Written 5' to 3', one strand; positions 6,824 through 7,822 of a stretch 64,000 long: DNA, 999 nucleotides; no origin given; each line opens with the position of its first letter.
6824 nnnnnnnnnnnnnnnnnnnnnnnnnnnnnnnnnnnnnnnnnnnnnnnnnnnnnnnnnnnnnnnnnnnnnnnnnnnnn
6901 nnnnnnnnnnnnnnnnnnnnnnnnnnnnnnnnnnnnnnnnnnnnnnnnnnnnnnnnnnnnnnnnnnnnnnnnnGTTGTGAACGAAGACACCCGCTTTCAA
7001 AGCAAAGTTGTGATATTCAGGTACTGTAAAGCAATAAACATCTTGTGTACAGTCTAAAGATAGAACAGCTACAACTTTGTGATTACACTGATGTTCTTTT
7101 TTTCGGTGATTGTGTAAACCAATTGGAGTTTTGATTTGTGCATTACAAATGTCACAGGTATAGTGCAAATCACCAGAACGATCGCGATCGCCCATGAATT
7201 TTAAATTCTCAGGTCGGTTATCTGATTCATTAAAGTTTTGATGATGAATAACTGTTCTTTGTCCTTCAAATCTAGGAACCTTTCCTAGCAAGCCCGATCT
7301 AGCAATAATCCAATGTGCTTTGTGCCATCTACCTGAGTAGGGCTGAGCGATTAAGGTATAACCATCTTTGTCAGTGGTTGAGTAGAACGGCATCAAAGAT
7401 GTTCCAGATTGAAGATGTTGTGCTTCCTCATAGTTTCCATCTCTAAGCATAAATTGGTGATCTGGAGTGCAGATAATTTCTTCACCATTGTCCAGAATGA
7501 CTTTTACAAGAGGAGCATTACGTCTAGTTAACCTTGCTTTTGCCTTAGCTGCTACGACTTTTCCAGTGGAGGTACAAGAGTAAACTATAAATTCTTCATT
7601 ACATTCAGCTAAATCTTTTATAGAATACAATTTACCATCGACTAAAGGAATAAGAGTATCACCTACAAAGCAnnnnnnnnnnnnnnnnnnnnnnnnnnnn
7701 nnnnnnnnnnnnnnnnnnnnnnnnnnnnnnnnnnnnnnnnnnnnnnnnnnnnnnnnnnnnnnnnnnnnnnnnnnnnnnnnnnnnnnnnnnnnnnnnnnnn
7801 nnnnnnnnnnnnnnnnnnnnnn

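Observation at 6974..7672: HNH-endonuclease intein inserted at the catalytic GCG motif of RtcB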

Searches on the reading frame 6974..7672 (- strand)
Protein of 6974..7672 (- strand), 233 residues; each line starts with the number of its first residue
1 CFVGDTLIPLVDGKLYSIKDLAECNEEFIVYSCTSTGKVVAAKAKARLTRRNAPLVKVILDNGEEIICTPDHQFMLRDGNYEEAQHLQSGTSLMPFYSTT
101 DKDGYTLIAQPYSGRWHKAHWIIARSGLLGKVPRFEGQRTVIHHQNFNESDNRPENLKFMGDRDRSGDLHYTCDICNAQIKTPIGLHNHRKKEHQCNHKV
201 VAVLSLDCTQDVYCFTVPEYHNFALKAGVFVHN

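Call 3: search_protein_families(library=pfam, proteins=[window:6974-7672:-], max_evalue=1)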
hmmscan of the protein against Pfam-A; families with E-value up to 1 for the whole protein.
window:6974-7672:- (233 aa): 5 families
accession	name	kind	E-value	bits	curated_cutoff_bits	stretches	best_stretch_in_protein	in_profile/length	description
PF14890.11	Intein_splicing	-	1.1e-19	71.2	35.8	1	8-233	1-155/155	Intein splicing domain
PF13392.12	HNH_3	-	0.0012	18.9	24.8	1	140-158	19-37/46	HNH endonuclease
PF07591.16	PT-HINT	-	0.016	15.9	27.7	0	38-94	29-88/137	Pretoxin HINT domain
PF00096.32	zf-C2H2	-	0.084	13.8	25.2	1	171-194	1-23/23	Zinc finger, C2H2 type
PF22795.1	DUF4796_N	-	0.4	11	27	1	208-219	9-20/29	DUF4796 N-terminal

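Call 4: search_protein_families(library=ncbifam, proteins=[window:6974-7672:-], max_evalue=1)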
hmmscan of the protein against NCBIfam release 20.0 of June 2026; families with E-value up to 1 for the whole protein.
window:6974-7672:- (233 aa): 8 families
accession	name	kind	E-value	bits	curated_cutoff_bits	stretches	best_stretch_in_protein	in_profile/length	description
NF052663.1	RtcB_rel_intein2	exception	3.7e-119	399.3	1050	1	1-233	78-310/626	intein-containing RctB family protein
TIGR01445.1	intein_Nterm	domain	1.6e-10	41.8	24.5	1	1-75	1-82/83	intein N-terminal splicing region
TIGR01443.1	intein_Cterm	domain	3.2e-06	27.2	15.6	1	211-233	1-23/24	intein C-terminal splicing region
NF005852.0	PRK07773.1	equivalog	2.9e-05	22.6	780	1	1-80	398-478/886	replicative DNA helicase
NF011302.0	PRK14714.1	equivalog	0.00028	18.5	1791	1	23-232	976-1099/1350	DNA-directed DNA polymerase II large subunit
NF007079.0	PRK09532.1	equivalog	0.0006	18.1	1525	1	1-81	775-855/876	DNA polymerase III subunit alpha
NF038136.1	rSAM_Rv_intein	exception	0.0019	17.2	700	1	1-82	76-156/574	intein-containing Rv2578c family radical SAM protein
NF011418.0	PRK14845.1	equivalog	0.18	9.5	756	1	34-92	73-129/1049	translation initiation factor IF-2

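Call 6: find_homologous_proteins(query=window:6974-7672:-, max_evalue=0.001)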
Query window:6974-7672:- (233 aa): 74 proteins with E <= 0.001 among 262 candidates.
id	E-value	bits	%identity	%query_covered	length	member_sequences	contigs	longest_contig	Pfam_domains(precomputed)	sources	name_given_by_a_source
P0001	1.8e-109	383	82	72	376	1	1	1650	PF01139.23,PF14890.12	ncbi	ncbi:MAG: RtcB family protein, partial [Brasilonema sp.]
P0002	2.7e-92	327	60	100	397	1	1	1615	PF01139.23,PF14890.12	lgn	-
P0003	4.1e-92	326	64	100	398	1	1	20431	PF01139.23,PF14890.12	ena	-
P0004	4.8e-92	326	71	64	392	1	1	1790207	PF14890.12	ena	-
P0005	2.9e-89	317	82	72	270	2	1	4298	PF01139.23,PF14890.12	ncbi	ncbi:MAG: RtcB family protein, partial [Cyanobacteria bacterium P01_D01_bin.50]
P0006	2.6e-86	307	80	70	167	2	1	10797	PF14890.12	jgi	jgi:tRNA-splicing ligase RtcB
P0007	4.4e-86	307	61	100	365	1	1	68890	PF01139.23,PF14890.12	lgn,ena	-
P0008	2.1e-83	298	67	71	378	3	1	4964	PF01139.23,PF14890.12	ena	-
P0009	3.0e-82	294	59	73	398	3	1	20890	PF01139.23,PF14890.12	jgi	jgi:tRNA-splicing ligase RtcB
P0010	6.8e-78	280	58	100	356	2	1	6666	PF01139.23,PF14890.12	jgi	jgi:tRNA-splicing ligase RtcB (3'-phosphate/5'-hydroxy nucleic acid ligase)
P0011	2.1e-76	275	69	72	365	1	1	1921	PF01139.23,PF14890.12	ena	-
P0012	7.5e-76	273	56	100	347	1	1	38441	PF01139.23,PF01079.26,PF14890.12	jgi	jgi:tRNA-splicing ligase RtcB (3'-phosphate/5'-hydroxy nucleic acid ligase)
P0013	8.8e-76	273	58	96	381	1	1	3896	PF01139.23,PF14890.12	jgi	jgi:tRNA-splicing ligase RtcB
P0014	2.1e-74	268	55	70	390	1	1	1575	PF01139.23,PF01079.26,PF14890.12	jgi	jgi:tRNA-splicing ligase RtcB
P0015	4.8e-72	261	67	72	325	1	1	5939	PF01139.23,PF13392.13,PF14890.12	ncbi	-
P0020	1.3e-68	249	55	100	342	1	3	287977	PF01139.23,PF14890.12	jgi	jgi:tRNA-splicing ligase RtcB (3'-phosphate/5'-hydroxy nucleic acid ligase)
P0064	1.9e-24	105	42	69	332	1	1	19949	PF00521.27,PF14890.12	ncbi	-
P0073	8.1e-13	67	60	26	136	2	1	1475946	-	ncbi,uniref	ncbi:hypothetical protein AB0758_30695 [Tolypothrix bouteillei VB521301_2]|uniref:hypothetical prote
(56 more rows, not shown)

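Call 12: find_encoding_contigs(protein=P0073, flank=5000, max_places=3)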
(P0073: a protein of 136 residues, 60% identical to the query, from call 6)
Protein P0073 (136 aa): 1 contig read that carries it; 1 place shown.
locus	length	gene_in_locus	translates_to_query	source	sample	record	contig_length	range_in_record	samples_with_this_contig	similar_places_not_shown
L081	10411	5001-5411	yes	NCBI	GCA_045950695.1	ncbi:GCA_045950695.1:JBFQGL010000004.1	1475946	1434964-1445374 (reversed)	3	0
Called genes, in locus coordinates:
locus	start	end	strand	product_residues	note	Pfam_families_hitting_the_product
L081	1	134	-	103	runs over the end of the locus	-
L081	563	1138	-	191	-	PF03551:PadR, PF10400:Vir_act_alpha_C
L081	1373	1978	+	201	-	PF01073:3Beta_HSD, PF01370:Epimerase, PF02719:Polysacc_synt_2 (weak), PF04321:RmlD_sub_bind, PF05368:NmrA, PF13460:NAD_binding_10, PF16363:GDP_Man_Dehyd, PF07993:NAD_binding_4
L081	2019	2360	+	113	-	-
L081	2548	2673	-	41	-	-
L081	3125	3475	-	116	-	-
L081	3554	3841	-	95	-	PF05175:MTS (weak), PF13847:Methyltransf_31 (weak), PF08241:Methyltransf_11 (weak), PF08242:Methyltransf_12, PF13649:Methyltransf_25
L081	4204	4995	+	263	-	PF01139:RtcB, PF14890:Intein_splicing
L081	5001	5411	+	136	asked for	-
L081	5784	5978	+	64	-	PF01139:RtcB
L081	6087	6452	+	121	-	PF01139:RtcB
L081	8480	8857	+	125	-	PF05685:Uma2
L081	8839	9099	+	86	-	PF05685:Uma2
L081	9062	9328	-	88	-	-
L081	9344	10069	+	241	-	PF05685:Uma2, PF05917:DUF874 (faint)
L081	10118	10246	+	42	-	-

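Call 36: predict_structure(alignment_id=A2)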
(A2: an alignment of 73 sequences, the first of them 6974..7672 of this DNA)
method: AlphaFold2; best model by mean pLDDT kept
length: 233 residues; sequences in the alignment: 73
mean_pLDDT: 90.5   pTM: 0.82
mean pLDDT of the five models: 90.5, 90.3, 89.6, 88.0, 87.3
residues with pLDDT >= 90: 175; 70-90: 36; 50-70: 17; < 50: 5
segments of 3 or more residues with pLDDT < 50: 166-168
pLDDT, mean of each block of 10 residues (from residue 1): 98 97 98 96 98 98 96 96 98 95 92 91 95 92 85 93 62 78 60 71 98 97 97 95
secondary structure, 60 per line:
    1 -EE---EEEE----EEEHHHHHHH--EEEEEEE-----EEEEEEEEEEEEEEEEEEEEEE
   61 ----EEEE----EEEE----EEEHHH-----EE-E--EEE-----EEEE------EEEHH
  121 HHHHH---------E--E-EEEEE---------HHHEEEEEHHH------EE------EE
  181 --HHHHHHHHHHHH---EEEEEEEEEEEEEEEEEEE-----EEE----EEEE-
elements in order: E7-10 E15-17 H18-24 E27-33 E39-60 E65-68 E73-76 E81-83 E98-100 E106-109 E116-118 H119-125 E140-144 E157-161 H183-194 E198-216 E222-224 E229-232

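Call 38: fold_search(model_id=the predicted structure, library=pdb)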
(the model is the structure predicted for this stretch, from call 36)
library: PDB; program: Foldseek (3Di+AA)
matches with E <= 10: 295; with E <= 0.001: 66
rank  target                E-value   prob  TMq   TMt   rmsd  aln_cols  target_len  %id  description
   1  6frg                  4.2e-09  1.00  0.51  0.74   7.6       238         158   15  Crystal structure of G-1F mutant of Ssp DnaB Mini-Intein variant M86 (released 2019-01-30)
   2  1zd7_A                1.5e-08  1.00  0.53  0.75   6.4       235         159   15  1.7 Angstrom Crystal Structure Of Post-Splicing Form of a dnaE Intein from Synechocystis Sp. Pcc 6803 (released 2006-01-24)
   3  4kl5_A                2.5e-08  1.00  0.50  0.81   8.8       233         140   16  Crystal structure of NpuDnaE intein (released 2013-09-04)
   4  4kl5_B                2.6e-08  1.00  0.49  0.78   9.5       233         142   17  Crystal structure of NpuDnaE intein (released 2013-09-04)
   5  1zde                  6.5e-08  1.00  0.48  0.69  11.5       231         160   14  1.95 Angstrom Crystal Structure of a dnaE Intein Precursor from Synechocystis Sp. Pcc 6803 (released 2006-01-24)
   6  2imz_A                7.3e-08  1.00  0.51  0.81   6.1       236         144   13  Crystal structure of Mtu recA intein splicing domain (released 2007-05-01)
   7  4o1r                  7.8e-08  1.00  0.51  0.81   4.8       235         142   15  Crystal structure of NpuDnaB intein (released 2014-03-19)
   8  6rpq                  9.8e-08  1.00  0.48  0.45   8.4       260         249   18  Crystal structure of PhoCDC21-1 intein (released 2019-08-14)
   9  3ifj_A                1.3e-07  1.00  0.50  0.82   6.0       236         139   14  Crystal structure of Mtu recA intein, splicing domain (released 2009-10-06)
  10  1mi8                  1.4e-07  1.00  0.50  0.81   5.7       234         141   15  2.0 Angstrom crystal structure of a DnaB intein from Synechocystis sp. PCC 6803 (released 2003-08-19)
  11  5i0a                  1.5e-07  1.00  0.51  0.82   5.9       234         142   13  RecA mini intein in complex with cisplatin (released 2016-09-21)
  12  4gig                  1.5e-07  1.00  0.50  0.70  11.6       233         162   16  crystal structure of T69A mutant of trapped Dnae intein precursor (released 2013-03-06)
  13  6frh_A                2.4e-07  1.00  0.50  0.72   8.4       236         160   15  Crystal structure of Ssp DnaB Mini-Intein variant M86 (released 2019-01-30)
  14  4e2t_B                2.4e-07  1.00  0.46  0.61   8.7       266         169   15  Crystal Structures of RadA intein from Pyrococcus horikoshii (released 2012-05-16)
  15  4e2t_A                2.6e-07  1.00  0.45  0.60   8.7       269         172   15  Crystal Structures of RadA intein from Pyrococcus horikoshii (released 2012-05-16)
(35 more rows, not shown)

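Call 39: find_encoding_contigs(protein=P0020, flank=6000, max_places=2)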
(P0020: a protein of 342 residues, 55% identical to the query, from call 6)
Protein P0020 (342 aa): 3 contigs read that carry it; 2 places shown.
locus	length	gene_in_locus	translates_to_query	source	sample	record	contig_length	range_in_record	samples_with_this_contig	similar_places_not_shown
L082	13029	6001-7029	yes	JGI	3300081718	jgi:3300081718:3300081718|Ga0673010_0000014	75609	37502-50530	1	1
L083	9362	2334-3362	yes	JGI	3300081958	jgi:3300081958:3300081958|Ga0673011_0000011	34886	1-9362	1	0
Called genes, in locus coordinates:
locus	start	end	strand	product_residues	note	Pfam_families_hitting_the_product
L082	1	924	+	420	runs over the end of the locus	PF00589:Phage_integrase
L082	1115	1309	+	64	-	-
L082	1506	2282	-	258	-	-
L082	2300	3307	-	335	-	-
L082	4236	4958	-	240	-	PF00702:Hydrolase, PF13419:HAD_2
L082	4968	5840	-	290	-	PF01209:Ubie_methyltran, PF05175:MTS, PF13489:Methyltransf_23, PF00891:Methyltransf_2, PF13847:Methyltransf_31, PF08241:Methyltransf_11, PF08242:Methyltransf_12, PF13649:Methyltransf_25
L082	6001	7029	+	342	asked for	PF01139:RtcB, PF14890:Intein_splicing, PF01139:RtcB (weak)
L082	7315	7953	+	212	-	PF01139:RtcB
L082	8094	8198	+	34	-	-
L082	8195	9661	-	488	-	PF13482:RNase_H_2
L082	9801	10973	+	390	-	PF00266:Aminotran_5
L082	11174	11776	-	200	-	PF25084:LbH_EIF2B (faint), PF25087:GMPPB_C (faint), PF00132:Hexapep, PF14602:Hexapep_2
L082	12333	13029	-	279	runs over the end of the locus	PF03808:Glyco_tran_WecG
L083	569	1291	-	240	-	PF00702:Hydrolase, PF13419:HAD_2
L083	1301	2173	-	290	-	PF01209:Ubie_methyltran, PF05175:MTS, PF13489:Methyltransf_23, PF00891:Methyltransf_2, PF13847:Methyltransf_31, PF08241:Methyltransf_11, PF08242:Methyltransf_12, PF13649:Methyltransf_25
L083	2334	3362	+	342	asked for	PF01139:RtcB, PF14890:Intein_splicing, PF01139:RtcB (weak)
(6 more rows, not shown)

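Call 53: predict_structure(alignment_id=A3)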
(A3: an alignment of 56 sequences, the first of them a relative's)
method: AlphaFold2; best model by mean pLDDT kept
length: 331 residues; sequences in the alignment: 56
mean_pLDDT: 91.1   pTM: 0.73
mean pLDDT of the five models: 91.1, 91.0, 91.0, 90.4, 88.4
residues with pLDDT >= 90: 247; 70-90: 66; 50-70: 12; < 50: 6
segments of 3 or more residues with pLDDT < 50: 327-331
pLDDT, mean of each block of 10 residues (from residue 1): 96 97 96 97 95 90 96 96 97 96 96 95 98 98 97 98 95 81 91 94 93 91 81 63 87 91 89 83 80 94 95 98 69 41
secondary structure, 60 per line:
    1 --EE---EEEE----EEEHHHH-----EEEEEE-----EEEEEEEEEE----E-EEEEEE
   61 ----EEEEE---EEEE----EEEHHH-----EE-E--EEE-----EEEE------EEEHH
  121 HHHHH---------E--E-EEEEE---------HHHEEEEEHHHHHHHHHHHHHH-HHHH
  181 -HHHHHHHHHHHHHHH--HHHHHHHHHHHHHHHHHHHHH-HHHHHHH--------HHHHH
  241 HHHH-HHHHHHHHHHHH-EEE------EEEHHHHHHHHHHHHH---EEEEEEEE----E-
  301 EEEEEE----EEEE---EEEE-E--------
elements in order: E8-11 E16-18 H19-22 E28-33 E39-48 E55-60 E65-69 E73-76 E81-83 E98-100 E106-109 E116-118 H119-125 E140-144 E157-161 H162-175 H177-180 H182-196 H199-219 H221-227 H236-244 H246-257 E259-261 E268-270 H271-283 E287-294 E301-306 E311-314 E318-321

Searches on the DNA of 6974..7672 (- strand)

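Call 40: search_rna_families(source=L082, start=6800, end=7500, threshold=evalue, max_evalue=0.1, show_alignments=1)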
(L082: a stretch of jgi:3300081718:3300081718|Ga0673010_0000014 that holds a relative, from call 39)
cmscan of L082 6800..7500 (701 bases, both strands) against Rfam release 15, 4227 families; matches with E-value up to 0.1: 1.
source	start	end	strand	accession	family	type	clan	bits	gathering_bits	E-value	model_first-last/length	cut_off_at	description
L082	6987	7174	+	RF00028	Intron_gpI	Intron;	-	22.8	50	0.0016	1-253/253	no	Group I catalytic intron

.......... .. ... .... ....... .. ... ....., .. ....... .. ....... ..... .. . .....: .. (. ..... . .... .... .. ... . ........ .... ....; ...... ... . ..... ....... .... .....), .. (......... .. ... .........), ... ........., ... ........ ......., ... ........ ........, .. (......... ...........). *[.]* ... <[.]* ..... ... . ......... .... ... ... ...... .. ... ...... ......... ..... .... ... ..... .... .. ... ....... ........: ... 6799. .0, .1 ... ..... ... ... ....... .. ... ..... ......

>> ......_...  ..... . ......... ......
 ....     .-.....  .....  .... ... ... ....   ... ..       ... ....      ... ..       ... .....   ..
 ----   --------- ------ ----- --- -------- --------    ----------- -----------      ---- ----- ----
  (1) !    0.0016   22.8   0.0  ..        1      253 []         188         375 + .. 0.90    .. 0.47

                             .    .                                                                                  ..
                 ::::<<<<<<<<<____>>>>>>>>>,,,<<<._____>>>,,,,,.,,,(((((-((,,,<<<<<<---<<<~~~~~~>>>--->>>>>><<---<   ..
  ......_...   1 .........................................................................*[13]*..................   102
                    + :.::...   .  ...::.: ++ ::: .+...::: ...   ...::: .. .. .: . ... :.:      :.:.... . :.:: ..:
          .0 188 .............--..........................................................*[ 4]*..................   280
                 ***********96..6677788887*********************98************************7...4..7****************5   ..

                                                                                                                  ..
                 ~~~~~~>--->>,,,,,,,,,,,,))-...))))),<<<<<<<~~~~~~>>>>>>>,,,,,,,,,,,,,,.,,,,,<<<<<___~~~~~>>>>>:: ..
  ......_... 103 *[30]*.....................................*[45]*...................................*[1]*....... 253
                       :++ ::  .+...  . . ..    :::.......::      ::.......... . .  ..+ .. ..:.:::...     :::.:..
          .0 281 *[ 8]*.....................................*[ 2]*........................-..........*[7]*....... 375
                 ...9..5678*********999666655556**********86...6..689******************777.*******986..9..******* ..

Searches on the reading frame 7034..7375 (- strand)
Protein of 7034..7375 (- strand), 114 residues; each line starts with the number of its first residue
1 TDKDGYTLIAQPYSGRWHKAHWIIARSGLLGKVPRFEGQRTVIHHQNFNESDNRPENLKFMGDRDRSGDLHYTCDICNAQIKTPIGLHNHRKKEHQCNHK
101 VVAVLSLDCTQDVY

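Call 60: search_protein_families(library=phrogs, proteins=[window:7034-7375:-], max_evalue=0.1)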
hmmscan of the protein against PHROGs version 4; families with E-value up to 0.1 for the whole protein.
window:7034-7375:- (114 aa): 5 families
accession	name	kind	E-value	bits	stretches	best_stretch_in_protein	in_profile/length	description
phrog_7545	-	DNA, RNA and nucleotide metabolism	4e-05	24.8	1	4-65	66-128/160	HNH endonuclease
phrog_20891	-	DNA, RNA and nucleotide metabolism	0.00022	21.9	1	3-80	134-211/219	HNH endonuclease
phrog_959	-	DNA, RNA and nucleotide metabolism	0.014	16.2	1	18-73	58-109/138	HNH endonuclease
phrog_26359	-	unknown function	0.021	15.8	1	24-97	70-139/189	-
phrog_25114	-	unknown function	0.029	15.3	1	3-60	63-121/156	-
